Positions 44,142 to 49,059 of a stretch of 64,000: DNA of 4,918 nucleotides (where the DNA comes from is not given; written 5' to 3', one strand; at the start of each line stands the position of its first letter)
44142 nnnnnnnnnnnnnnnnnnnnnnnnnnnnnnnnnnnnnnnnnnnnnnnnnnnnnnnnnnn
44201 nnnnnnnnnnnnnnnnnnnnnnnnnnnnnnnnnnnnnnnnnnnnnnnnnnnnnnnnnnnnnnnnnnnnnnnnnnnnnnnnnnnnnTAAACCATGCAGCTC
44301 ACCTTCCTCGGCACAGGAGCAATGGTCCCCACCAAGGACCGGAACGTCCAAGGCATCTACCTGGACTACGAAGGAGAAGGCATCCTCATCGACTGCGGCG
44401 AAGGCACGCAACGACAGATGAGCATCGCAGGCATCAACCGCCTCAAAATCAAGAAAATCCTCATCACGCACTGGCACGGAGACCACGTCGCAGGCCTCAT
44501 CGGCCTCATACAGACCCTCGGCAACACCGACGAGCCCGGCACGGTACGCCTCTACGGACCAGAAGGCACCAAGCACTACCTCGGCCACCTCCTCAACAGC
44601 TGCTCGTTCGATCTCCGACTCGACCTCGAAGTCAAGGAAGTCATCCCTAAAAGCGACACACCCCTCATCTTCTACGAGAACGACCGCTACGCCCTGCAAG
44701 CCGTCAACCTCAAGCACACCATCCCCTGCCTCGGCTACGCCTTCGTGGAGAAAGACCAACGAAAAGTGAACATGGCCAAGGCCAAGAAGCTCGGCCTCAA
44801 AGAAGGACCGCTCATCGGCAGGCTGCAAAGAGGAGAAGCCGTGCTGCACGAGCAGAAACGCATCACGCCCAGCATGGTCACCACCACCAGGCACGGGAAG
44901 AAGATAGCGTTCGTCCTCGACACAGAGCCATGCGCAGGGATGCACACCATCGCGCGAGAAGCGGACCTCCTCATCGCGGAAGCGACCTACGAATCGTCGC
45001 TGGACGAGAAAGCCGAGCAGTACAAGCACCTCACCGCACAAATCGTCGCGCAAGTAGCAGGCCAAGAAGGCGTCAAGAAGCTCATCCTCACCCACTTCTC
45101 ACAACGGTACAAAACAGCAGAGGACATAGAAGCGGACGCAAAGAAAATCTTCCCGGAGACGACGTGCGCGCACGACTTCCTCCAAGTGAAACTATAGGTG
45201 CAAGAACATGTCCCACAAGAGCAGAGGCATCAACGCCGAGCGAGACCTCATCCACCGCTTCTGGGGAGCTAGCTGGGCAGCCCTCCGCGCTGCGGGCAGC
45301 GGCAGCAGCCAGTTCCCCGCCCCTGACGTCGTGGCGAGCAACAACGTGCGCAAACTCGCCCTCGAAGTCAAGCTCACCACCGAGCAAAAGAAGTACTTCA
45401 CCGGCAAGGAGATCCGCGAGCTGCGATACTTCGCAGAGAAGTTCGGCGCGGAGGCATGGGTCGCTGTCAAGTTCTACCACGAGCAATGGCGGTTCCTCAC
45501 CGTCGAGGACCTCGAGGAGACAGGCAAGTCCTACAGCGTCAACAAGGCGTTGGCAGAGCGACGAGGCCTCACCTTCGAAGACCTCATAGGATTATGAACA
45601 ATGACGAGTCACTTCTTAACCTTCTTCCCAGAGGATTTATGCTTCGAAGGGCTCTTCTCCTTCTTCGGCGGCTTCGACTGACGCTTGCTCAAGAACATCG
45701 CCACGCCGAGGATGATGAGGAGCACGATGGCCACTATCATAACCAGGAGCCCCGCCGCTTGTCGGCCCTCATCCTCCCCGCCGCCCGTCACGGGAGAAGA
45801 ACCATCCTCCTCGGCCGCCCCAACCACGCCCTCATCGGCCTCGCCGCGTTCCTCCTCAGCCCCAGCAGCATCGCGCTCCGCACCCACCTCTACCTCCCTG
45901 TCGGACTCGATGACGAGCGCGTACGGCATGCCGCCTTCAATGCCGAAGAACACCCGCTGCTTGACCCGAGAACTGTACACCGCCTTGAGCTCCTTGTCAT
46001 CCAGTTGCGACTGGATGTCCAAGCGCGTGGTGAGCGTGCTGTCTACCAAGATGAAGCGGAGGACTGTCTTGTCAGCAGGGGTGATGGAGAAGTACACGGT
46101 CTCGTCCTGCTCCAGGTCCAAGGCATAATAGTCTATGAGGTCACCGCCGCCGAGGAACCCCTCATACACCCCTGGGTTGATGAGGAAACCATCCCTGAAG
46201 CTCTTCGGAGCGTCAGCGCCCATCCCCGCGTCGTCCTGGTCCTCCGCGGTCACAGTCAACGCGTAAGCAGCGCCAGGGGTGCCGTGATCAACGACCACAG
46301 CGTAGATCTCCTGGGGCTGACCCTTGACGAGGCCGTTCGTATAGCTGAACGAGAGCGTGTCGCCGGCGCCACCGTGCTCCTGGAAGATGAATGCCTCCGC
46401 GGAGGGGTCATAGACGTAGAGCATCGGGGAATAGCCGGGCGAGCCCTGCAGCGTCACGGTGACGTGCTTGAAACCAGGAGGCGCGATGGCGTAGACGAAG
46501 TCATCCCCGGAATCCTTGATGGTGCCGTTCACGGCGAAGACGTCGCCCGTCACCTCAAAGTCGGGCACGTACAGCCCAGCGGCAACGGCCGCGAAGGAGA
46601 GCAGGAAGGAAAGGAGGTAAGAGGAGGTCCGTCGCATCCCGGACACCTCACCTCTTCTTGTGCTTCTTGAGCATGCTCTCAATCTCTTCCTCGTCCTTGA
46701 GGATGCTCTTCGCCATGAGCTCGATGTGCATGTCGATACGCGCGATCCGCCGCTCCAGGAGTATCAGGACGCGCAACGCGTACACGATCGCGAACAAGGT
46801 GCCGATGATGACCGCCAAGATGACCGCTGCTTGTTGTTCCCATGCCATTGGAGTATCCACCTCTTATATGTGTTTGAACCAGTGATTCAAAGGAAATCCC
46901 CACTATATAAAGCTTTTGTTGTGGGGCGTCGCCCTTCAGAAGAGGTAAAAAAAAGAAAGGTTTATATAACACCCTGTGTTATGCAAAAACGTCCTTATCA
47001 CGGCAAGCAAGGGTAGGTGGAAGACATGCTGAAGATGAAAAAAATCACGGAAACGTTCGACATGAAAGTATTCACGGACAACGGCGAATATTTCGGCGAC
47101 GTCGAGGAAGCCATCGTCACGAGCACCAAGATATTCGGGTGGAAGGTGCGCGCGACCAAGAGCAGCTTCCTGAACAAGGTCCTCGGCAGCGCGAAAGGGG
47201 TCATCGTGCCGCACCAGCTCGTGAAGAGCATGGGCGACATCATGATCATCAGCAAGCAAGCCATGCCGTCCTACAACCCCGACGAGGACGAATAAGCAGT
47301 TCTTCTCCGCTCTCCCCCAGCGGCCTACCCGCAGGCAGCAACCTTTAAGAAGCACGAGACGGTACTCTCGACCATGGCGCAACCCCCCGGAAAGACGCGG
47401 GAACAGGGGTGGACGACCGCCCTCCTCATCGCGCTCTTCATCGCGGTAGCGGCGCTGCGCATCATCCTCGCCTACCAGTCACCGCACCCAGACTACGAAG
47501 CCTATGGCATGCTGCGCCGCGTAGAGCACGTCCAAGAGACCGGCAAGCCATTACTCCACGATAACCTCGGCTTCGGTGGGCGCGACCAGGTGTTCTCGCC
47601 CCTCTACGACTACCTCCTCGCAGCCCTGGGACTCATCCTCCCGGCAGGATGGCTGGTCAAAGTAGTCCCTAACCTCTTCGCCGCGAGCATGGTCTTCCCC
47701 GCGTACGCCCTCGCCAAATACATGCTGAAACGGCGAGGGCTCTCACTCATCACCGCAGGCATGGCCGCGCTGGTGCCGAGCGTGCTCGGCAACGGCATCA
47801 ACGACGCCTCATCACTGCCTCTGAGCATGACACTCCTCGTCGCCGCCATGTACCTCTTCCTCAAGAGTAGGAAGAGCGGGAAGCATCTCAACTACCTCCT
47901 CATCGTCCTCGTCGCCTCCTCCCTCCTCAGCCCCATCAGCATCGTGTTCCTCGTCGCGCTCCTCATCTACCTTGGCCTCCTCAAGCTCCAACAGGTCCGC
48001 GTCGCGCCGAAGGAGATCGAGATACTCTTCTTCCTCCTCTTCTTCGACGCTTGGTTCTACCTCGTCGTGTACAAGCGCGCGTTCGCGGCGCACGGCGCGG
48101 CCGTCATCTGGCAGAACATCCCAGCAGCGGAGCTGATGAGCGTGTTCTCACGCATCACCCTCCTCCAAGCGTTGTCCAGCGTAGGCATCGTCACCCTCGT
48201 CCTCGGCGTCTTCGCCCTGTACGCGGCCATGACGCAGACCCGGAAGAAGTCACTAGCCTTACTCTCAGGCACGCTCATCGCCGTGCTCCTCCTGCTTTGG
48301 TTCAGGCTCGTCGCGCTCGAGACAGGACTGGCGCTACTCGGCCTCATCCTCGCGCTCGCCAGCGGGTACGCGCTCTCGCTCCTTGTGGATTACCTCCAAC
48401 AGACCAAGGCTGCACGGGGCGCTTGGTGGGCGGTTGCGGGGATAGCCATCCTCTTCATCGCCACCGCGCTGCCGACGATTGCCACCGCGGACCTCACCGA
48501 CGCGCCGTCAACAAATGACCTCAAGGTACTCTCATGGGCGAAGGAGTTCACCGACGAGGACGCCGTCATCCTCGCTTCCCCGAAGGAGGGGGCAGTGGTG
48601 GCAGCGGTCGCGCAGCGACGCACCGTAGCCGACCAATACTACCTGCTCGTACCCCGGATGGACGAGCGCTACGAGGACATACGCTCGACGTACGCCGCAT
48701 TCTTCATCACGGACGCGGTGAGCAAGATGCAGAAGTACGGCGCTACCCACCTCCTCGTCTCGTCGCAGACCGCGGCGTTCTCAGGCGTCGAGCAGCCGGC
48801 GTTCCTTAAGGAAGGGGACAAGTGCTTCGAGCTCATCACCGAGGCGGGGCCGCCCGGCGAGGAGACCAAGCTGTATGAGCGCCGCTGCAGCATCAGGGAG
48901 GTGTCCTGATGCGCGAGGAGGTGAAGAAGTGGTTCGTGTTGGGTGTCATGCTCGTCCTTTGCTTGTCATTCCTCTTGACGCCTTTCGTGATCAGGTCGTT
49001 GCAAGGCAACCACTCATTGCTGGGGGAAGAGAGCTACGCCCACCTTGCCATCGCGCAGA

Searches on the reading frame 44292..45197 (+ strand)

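Call 9: search_protein_families(library=pfam, proteins=[window:44292-45197:+], max_evalue=0.001)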
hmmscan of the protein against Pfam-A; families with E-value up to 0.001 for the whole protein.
window:44292-45197:+ (301 aa): 4 families
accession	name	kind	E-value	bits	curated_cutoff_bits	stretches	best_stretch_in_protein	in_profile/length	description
PF12706.13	Lactamase_B_2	-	4.1e-13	49.8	27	1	31-152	3-131/200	Beta-lactamase superfamily domain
PF00753.33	Lactamase_B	-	4e-12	46.9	22.7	1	23-79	10-70/196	Metallo-beta-lactamase superfamily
PF23023.1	Anti-Pycsar_Apyc1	-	2.5e-06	27.6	50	1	2-71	4-72/250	Anti-Pycsar protein Apyc1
PF13691.12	Lactamase_B_4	-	5.6e-05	23.1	27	1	11-68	4-63/63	tRNase Z endonuclease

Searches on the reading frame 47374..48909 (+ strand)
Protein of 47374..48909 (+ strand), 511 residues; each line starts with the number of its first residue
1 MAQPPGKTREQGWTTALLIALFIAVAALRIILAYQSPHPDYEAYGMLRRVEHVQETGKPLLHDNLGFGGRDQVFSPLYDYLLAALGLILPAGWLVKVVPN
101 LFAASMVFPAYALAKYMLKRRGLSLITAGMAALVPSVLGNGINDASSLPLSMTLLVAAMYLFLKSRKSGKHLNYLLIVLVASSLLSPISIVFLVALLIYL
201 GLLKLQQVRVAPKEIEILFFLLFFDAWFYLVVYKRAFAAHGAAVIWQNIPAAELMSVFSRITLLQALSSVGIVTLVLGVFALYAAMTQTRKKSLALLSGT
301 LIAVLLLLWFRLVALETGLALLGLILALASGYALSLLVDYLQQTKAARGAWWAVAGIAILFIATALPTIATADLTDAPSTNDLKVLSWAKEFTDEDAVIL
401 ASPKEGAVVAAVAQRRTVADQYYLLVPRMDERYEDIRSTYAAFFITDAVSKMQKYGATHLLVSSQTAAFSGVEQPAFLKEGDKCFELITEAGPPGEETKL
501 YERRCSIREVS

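Call 10: search_protein_families(library=pfam, proteins=[window:47374-48909:+], max_evalue=0.001)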
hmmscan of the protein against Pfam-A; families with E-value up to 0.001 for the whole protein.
window:47374-48909:+ (511 aa): 0 families

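Call 36: search_protein_families(library=pfam, proteins=[window:47374-48909:+], max_evalue=1)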
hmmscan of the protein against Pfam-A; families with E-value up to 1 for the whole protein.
window:47374-48909:+ (511 aa): 1 family
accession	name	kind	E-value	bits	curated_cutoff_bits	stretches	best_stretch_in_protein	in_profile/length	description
PF20604.3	DUF6798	-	0.031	14.5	26.9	1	383-420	4-40/61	Domain of unknown function (DUF6798)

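Call 75: search_protein_families(library=ncbifam, proteins=[window:47374-48909:+], max_evalue=0.05)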
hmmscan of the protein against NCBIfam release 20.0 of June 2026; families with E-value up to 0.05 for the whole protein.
window:47374-48909:+ (511 aa): 0 families
